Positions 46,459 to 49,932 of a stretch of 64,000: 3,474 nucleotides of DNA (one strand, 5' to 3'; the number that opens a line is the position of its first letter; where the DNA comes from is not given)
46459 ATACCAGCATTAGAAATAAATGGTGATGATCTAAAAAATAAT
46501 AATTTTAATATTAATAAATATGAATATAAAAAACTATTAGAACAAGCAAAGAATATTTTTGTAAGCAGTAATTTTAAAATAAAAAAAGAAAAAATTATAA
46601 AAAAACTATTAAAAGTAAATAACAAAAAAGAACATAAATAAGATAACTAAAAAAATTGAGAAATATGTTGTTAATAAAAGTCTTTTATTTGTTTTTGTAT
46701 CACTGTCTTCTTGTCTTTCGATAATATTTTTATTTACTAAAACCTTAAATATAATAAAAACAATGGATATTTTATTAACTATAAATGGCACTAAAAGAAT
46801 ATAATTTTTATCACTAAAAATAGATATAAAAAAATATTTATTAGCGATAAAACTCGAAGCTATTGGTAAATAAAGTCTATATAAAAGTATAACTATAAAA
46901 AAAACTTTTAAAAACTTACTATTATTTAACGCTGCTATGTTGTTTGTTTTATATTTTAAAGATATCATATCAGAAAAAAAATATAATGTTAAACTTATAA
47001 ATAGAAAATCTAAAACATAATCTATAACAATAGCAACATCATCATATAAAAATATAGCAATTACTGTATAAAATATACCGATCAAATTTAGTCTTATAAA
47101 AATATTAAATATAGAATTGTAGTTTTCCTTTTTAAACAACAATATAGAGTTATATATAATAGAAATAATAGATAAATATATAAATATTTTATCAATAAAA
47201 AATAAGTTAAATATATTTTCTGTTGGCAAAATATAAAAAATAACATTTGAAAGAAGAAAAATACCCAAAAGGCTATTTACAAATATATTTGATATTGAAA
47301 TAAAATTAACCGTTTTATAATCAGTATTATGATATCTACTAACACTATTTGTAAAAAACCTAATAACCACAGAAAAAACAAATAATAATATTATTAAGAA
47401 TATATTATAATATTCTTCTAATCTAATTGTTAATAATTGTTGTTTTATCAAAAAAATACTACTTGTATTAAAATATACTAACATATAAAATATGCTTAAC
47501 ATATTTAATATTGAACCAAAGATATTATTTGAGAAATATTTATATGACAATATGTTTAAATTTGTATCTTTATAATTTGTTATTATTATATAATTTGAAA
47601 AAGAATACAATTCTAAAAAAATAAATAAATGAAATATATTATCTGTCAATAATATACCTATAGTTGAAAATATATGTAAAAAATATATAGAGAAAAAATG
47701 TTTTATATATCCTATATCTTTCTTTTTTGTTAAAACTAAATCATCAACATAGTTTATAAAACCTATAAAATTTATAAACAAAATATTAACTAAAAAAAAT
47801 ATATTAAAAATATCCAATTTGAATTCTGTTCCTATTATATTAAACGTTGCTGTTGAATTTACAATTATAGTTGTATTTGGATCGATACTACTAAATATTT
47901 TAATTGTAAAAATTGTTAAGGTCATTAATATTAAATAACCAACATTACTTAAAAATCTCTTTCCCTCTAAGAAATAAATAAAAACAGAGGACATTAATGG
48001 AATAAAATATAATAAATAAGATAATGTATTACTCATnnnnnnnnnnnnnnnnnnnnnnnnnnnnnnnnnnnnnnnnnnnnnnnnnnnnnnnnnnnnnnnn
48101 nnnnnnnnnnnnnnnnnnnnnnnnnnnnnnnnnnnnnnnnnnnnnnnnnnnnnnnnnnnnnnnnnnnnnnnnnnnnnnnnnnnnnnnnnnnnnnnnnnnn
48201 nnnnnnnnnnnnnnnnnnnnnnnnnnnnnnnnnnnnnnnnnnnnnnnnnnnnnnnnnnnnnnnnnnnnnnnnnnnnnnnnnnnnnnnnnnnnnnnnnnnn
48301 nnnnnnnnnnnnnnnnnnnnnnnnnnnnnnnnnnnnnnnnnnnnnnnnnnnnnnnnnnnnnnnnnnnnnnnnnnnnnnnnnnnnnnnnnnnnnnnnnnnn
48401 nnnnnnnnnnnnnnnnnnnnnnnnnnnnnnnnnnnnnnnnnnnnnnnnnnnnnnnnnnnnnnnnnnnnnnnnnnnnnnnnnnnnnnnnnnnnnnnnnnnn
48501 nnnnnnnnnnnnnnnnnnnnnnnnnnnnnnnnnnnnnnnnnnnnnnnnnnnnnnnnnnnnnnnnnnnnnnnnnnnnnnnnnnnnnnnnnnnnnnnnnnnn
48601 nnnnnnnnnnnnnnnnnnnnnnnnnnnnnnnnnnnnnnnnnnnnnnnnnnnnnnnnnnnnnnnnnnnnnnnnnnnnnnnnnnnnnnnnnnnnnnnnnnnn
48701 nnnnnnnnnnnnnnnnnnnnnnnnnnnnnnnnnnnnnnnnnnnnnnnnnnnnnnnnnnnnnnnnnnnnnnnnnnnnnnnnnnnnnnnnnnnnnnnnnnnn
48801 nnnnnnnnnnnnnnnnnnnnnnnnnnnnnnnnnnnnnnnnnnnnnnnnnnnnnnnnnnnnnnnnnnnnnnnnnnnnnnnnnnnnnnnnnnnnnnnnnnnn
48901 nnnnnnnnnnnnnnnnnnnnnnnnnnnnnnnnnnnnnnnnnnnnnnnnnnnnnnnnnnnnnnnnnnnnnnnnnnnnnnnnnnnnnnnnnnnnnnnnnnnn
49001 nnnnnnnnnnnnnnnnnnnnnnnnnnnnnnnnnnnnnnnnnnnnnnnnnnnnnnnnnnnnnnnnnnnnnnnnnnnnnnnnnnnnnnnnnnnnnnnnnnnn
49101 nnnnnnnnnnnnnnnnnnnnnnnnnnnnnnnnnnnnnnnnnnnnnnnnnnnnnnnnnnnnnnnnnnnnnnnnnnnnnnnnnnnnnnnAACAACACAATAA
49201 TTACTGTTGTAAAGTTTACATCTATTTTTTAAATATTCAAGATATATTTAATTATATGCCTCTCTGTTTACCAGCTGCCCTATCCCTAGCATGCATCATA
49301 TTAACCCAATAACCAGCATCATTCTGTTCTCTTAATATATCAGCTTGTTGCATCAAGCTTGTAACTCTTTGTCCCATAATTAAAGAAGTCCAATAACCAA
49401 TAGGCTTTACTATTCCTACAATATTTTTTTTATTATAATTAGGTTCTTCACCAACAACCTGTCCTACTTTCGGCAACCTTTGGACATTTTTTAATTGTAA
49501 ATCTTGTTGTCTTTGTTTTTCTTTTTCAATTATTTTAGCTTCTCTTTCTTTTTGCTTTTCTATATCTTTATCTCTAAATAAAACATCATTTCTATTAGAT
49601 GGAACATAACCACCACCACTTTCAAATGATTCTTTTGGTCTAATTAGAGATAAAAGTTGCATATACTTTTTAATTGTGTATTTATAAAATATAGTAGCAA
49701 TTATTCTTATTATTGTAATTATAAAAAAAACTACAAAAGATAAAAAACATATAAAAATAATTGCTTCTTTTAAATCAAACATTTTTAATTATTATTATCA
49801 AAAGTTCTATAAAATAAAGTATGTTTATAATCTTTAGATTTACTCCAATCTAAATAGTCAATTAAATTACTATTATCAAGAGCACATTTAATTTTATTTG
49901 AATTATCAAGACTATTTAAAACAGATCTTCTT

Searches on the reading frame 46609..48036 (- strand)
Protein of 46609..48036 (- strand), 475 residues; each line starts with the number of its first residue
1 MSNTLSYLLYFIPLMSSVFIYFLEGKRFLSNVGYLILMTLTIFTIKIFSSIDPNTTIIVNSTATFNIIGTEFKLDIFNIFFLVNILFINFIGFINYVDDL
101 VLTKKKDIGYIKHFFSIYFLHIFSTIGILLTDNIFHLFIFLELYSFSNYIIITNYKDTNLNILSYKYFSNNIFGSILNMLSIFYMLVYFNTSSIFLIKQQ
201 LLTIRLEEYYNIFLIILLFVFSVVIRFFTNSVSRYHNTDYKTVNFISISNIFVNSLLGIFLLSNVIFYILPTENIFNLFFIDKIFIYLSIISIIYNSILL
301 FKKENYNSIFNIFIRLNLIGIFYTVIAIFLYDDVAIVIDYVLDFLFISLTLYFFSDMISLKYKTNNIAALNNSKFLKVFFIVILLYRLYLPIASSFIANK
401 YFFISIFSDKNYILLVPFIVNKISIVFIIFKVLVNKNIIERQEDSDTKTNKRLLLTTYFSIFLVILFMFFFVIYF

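Call 8: search_protein_families(library=pfam, proteins=[window:46609-48036:-], max_evalue=0.001)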
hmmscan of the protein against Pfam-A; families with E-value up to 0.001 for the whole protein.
window:46609-48036:- (475 aa): 0 families

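Call 54: search_protein_families(library=ncbifam, proteins=[window:46609-48036:-], max_evalue=0.01)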
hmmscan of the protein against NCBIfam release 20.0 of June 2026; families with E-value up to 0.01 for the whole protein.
window:46609-48036:- (475 aa): 4 families
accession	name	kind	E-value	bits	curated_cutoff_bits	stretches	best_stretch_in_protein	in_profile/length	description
NF009305.0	PRK12662.1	equivalog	3.2e-18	65.8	700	1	1-472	1-469/492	putative monovalent cation/H+ antiporter subunit D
TIGR01972.1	NDH_I_M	subfamily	5.2e-05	22.1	263.8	1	8-474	3-467/486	NADH-quinone oxidoreductase subunit M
NF009306.0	PRK12663.1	equivalog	0.0054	15.6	542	1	5-467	5-460/498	Na+/H+ antiporter subunit D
NF006419.0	PRK08668.1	equivalog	0.0058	15.4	617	0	8-461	6-455/613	NADH dehydrogenase subunit M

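Call 55: search_solved_structures(query=window:46609-48036:-, max_evalue=1)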
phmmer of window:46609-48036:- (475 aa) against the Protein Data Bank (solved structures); distinct sequences matched with E-value up to 1: 4.
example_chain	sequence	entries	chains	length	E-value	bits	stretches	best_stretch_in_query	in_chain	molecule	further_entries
6cfw_H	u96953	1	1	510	2.8e-06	29.8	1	18-304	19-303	Monovalent cation/H+ antiporter subunit D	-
6u8y_H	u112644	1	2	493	0.00016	24.1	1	6-352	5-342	NADH dehydrogenase subunit N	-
6hum_F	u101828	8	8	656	0.0015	20.9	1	53-194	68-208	NADH dehydrogenase subunit 5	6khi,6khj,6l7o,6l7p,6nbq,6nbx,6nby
7qru_D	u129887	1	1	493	0.057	15.7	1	75-441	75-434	Na+/H+ antiporter subunit D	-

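Call 75: search_protein_families(library=pfam, proteins=[window:46609-48036:-], max_evalue=10)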
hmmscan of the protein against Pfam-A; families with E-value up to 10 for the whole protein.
window:46609-48036:- (475 aa): 0 families

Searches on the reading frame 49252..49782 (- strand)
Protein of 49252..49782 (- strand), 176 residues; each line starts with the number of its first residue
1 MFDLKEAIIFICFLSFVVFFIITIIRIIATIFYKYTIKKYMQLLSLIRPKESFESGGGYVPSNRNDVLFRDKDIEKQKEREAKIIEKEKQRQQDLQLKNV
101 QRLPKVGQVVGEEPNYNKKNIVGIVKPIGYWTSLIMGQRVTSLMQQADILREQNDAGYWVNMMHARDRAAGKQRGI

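Call 3: search_protein_families(library=pfam, proteins=[window:49252-49782:-], max_evalue=0.01)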
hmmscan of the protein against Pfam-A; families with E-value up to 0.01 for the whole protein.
window:49252-49782:- (176 aa): 0 families

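Call 54: search_protein_families(library=ncbifam, proteins=[window:49252-49782:-], max_evalue=0.01)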
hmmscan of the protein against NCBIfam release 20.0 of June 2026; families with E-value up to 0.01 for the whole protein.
window:49252-49782:- (176 aa): 0 families

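Call 61: find_homologous_proteins(query=window:49252-49782:-, max_evalue=0.01)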
Query window:49252-49782:- (176 aa): 27 proteins with E <= 0.01 among 74 candidates.
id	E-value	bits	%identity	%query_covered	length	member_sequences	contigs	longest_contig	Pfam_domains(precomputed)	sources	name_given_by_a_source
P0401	2.4e-105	367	96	100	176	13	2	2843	-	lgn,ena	-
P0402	2.4e-100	351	92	100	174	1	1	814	-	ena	-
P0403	8.0e-97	340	86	100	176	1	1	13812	-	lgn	-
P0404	3.4e-70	253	73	98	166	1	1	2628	-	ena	-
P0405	2.9e-67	243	71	98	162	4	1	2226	-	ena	-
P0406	4.9e-66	239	70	98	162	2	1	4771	-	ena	-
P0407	1.7e-65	238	66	98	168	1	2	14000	-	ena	-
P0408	3.1e-62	227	64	98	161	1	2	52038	-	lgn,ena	-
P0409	3.3e-62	227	64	98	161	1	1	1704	-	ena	-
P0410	3.9e-62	227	65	98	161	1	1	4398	-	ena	-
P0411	3.9e-62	227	64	98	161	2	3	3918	-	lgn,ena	-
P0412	2.4e-61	224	64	98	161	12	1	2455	-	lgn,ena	-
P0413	2.7e-61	224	64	98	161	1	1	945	-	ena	-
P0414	4.6e-60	220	63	98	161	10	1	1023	-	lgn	-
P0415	9.6e-57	209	63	98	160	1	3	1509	-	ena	-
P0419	1.3e-46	176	56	98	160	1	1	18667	-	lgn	-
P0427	6.3e-9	54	34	95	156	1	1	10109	-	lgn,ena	-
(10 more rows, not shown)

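Call 62: find_encoding_contigs(protein=P0427, flank=10000, max_places=3)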
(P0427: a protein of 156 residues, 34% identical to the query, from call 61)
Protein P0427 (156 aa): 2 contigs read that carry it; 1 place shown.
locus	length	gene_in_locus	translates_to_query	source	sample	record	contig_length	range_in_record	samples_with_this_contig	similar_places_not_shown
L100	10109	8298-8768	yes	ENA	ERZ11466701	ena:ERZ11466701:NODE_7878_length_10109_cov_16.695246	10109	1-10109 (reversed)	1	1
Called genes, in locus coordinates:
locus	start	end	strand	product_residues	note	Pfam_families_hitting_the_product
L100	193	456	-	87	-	PF00550:PP-binding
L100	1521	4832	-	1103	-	PF00023:Ank (faint), PF12796:Ank_2, PF13857:Ank_5 (faint), PF00082:Peptidase_S8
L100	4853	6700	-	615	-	PF01336:tRNA_anti-codon, PF00152:tRNA-synt_2, PF02938:GAD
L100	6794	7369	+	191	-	-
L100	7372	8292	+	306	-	PF02169:LPP20 (weak)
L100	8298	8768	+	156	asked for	-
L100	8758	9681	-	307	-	-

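Call 63: find_encoding_contigs(protein=P0419, flank=10000, max_places=2)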
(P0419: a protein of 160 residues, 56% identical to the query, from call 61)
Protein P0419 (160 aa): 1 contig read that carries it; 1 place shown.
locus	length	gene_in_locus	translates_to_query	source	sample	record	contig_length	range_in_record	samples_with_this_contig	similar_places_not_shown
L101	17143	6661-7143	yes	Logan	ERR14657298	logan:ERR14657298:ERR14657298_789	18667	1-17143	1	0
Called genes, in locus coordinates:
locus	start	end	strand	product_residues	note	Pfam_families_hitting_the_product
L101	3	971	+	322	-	?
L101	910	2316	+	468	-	PF01841:Transglut_core, PF04473:DUF553 (weak)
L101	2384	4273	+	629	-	PF02534:T4SS-DNA_transf, PF10412:TrwB_AAD_bind, PF12696:TraG-D_C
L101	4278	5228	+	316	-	-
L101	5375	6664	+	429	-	PF00037:Fer4 (faint), PF12797:Fer4_2 (faint), PF12837:Fer4_6 (faint), PF13237:Fer4_10 (faint), PF14697:Fer4_21, PF02906:Fe_hyd_lg_C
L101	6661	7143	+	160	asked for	-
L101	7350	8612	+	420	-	PF00675:Peptidase_M16, PF05193:Peptidase_M16_C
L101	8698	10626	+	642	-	PF07973:tRNA_SAD, PF00587:tRNA-synt_2b, PF03129:HGTP_anticodon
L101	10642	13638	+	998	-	-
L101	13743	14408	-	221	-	-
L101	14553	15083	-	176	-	PF02559:CarD_TRCF_RID, PF21095:CarD_C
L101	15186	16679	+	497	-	PF19425:Csd3_N2 (weak), PF01551:Peptidase_M23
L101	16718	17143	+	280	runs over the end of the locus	PF09931:Phage_phiJL001_Gp84_N, PF09356:Phage_BR0599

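Call 75: search_protein_families(library=pfam, proteins=[window:49252-49782:-], max_evalue=10)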
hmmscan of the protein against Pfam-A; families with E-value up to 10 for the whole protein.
window:49252-49782:- (176 aa): 0 families

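Call 76: search_protein_families(library=ncbifam, proteins=[window:49252-49782:-], max_evalue=1)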
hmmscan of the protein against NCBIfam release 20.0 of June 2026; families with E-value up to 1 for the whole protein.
window:49252-49782:- (176 aa): 0 families

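Call 84: predict_structure(alignment_id=A2)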
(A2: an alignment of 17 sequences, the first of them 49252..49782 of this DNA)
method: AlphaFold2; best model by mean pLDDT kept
length: 176 residues; sequences in the alignment: 17
mean_pLDDT: 63.4   pTM: 0.26
mean pLDDT of the five models: 63.4, 63.0, 63.0, 62.9, 60.8
residues with pLDDT >= 90: 30; 70-90: 18; 50-70: 82; < 50: 46
segments of 3 or more residues with pLDDT < 50: 54-69, 104-106, 110-127
pLDDT, mean of each block of 10 residues (from residue 1): 85 96 96 89 68 47 46 62 68 53 47 45 45 53 56 56 69 58
secondary structure, 60 per line:
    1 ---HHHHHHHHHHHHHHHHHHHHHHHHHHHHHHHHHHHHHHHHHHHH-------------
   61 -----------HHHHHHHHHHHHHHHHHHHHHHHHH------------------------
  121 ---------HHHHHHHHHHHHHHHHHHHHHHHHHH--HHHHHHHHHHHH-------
elements in order: H4-47 H72-96 H130-155 H158-169
